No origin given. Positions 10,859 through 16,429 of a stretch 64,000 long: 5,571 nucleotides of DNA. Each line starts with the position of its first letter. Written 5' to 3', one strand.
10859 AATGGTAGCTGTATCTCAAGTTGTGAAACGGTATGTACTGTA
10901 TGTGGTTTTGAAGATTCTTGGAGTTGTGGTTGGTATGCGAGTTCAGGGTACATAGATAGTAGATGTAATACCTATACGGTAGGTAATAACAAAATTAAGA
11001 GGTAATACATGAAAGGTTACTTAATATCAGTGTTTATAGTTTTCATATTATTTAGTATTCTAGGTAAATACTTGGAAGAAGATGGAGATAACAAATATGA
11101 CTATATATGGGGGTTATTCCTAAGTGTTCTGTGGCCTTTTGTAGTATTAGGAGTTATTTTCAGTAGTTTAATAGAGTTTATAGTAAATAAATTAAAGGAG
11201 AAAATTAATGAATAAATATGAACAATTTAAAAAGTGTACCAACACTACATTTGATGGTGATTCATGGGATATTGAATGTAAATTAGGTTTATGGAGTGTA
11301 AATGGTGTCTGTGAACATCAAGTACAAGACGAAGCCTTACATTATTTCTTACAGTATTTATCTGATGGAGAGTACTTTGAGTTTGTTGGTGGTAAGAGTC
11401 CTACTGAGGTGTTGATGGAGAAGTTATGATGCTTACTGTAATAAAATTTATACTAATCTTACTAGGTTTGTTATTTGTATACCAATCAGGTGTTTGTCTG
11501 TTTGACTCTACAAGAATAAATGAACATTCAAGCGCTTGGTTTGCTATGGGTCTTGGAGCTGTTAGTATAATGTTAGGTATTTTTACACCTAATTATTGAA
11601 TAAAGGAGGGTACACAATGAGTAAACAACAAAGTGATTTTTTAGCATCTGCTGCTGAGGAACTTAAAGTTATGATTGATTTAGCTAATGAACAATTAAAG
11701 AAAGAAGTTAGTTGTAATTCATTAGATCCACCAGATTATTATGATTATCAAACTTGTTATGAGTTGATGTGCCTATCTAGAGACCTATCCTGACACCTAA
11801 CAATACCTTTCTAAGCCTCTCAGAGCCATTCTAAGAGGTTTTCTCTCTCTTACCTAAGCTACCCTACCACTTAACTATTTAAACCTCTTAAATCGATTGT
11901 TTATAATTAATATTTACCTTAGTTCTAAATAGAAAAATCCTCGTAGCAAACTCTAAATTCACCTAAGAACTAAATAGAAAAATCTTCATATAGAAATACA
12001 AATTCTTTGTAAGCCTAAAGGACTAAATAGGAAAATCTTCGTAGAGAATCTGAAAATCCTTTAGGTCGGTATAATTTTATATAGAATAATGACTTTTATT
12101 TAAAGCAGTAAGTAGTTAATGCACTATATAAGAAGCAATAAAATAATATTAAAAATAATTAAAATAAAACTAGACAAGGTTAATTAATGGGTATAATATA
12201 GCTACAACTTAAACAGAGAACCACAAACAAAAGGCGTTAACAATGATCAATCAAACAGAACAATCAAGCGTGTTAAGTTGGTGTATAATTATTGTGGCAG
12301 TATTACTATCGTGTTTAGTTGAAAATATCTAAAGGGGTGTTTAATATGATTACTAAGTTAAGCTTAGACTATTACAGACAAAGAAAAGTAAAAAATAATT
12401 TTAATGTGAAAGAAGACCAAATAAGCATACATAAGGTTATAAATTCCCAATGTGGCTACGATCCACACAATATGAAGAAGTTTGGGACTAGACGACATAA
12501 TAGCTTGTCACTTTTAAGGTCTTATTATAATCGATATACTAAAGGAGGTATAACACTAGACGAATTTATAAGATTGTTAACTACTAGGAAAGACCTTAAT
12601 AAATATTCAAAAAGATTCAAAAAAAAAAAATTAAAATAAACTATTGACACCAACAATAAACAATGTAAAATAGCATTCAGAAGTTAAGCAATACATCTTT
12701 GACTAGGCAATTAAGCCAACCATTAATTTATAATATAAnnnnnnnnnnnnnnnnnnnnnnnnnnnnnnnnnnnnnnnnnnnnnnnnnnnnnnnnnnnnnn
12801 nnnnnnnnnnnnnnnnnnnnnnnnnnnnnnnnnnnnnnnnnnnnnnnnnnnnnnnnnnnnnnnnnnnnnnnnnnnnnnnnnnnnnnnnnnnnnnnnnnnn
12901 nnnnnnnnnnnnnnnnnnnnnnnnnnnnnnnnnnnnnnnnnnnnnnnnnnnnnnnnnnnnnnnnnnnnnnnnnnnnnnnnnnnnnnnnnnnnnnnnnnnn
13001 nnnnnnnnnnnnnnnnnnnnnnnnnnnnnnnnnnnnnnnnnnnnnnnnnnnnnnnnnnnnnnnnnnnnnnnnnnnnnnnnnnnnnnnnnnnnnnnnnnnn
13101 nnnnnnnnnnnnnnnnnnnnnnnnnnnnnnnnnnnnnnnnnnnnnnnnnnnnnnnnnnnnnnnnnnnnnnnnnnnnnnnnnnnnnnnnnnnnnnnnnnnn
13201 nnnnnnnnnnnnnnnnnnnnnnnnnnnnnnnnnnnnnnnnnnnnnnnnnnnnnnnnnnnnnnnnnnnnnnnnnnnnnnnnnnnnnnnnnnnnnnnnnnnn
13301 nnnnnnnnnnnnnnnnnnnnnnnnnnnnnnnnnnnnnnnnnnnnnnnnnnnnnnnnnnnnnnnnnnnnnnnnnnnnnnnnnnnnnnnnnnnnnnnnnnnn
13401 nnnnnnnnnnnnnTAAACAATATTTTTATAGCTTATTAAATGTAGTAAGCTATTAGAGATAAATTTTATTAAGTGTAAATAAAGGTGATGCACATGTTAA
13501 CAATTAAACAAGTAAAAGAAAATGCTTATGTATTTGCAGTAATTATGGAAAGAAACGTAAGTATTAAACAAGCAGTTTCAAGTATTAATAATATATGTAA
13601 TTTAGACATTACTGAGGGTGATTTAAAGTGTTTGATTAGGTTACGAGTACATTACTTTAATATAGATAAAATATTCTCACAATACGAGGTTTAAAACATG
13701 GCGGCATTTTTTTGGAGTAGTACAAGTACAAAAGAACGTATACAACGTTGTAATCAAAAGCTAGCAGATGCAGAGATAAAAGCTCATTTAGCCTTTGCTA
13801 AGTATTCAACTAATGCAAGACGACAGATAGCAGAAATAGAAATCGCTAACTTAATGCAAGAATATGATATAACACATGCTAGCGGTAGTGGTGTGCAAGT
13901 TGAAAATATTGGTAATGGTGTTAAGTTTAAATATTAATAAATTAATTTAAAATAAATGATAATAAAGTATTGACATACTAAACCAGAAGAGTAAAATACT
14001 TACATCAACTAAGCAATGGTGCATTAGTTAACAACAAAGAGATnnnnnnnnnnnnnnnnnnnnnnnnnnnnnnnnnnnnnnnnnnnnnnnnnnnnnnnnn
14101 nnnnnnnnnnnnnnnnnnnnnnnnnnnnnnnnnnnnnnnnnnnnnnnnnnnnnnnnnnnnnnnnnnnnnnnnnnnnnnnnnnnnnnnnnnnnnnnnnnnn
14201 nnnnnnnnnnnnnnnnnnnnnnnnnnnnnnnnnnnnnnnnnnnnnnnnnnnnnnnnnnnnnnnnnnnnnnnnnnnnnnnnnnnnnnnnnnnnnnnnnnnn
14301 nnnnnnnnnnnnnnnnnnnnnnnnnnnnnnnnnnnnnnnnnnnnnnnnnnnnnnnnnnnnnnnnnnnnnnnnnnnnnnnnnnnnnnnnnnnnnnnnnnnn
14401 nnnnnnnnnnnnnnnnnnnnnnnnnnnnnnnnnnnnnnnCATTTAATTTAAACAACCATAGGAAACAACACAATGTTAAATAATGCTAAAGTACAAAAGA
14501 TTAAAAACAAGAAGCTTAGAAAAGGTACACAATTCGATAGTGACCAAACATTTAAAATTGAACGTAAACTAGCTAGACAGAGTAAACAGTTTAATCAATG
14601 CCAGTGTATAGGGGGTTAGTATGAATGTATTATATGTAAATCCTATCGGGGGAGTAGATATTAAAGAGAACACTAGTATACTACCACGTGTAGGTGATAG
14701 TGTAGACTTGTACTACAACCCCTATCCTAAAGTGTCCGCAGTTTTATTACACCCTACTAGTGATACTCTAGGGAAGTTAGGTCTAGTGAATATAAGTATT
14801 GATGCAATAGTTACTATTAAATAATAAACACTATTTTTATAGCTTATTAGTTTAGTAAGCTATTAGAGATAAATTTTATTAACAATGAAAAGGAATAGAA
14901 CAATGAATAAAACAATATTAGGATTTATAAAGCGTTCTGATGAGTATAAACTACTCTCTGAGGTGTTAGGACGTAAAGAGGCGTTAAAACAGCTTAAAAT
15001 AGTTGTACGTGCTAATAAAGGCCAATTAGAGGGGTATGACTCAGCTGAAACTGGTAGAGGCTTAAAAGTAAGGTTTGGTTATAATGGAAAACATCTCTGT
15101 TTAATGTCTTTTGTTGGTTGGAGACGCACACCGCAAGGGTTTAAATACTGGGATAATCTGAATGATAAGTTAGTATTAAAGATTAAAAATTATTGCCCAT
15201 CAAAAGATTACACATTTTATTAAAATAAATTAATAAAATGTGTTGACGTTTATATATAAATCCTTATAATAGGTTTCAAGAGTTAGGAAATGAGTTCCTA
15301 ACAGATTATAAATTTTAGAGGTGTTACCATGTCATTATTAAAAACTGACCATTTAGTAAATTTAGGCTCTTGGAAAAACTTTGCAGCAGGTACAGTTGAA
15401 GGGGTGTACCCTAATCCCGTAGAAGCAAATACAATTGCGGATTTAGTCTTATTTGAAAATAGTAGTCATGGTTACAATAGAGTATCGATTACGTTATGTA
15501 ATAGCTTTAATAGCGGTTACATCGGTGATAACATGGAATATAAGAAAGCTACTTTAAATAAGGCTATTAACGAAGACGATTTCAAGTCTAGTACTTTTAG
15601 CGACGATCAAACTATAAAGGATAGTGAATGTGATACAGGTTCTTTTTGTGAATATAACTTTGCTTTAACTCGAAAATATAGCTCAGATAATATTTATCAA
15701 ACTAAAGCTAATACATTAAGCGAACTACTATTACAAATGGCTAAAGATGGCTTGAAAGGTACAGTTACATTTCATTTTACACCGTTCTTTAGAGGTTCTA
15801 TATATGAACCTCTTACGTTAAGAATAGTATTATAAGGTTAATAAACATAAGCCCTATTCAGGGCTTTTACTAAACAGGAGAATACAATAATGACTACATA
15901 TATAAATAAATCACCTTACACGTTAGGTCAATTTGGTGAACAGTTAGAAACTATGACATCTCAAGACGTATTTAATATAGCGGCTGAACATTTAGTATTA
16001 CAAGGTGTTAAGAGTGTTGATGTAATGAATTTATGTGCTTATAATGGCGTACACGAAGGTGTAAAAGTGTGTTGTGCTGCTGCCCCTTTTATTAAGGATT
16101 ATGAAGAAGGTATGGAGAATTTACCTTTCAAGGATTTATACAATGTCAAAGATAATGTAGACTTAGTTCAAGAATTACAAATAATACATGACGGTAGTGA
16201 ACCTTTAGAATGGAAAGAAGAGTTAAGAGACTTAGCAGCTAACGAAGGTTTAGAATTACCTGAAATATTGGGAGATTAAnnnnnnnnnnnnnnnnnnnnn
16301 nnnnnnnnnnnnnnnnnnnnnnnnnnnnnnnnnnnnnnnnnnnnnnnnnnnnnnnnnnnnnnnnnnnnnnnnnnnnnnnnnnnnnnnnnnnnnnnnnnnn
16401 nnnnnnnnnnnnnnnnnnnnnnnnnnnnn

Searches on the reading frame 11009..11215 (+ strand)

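Call 85: search_protein_families(library=phrogs, max_evalue=0.01, proteins=[window:11009-11215:+])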
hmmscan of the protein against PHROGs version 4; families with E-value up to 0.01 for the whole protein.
window:11009-11215:+ (68 aa): 1 family
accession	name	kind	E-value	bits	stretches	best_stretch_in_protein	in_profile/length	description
phrog_31444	-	unknown function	0.0088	17.3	1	3-67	7-70/74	-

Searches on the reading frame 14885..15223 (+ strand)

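Call 39: search_protein_families(library=phrogs, max_evalue=0.001, proteins=[window:14885-15223:+])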
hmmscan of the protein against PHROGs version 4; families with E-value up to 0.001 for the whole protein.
window:14885-15223:+ (112 aa): 1 family
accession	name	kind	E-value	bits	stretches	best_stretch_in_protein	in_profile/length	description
phrog_16354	-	unknown function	1.5e-06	29.3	1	21-95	12-70/76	-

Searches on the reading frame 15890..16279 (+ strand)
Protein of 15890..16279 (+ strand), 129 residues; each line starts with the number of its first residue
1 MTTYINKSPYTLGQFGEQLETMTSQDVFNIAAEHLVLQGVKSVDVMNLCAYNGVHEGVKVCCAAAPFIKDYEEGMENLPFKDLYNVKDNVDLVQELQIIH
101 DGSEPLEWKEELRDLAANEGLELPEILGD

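Call 39: search_protein_families(library=phrogs, max_evalue=0.001, proteins=[window:15890-16279:+])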
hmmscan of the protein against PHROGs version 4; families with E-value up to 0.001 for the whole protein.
window:15890-16279:+ (129 aa): 1 family
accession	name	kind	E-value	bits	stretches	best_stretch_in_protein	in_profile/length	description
phrog_17693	-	unknown function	2.4e-12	47.8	1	18-125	8-131/259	-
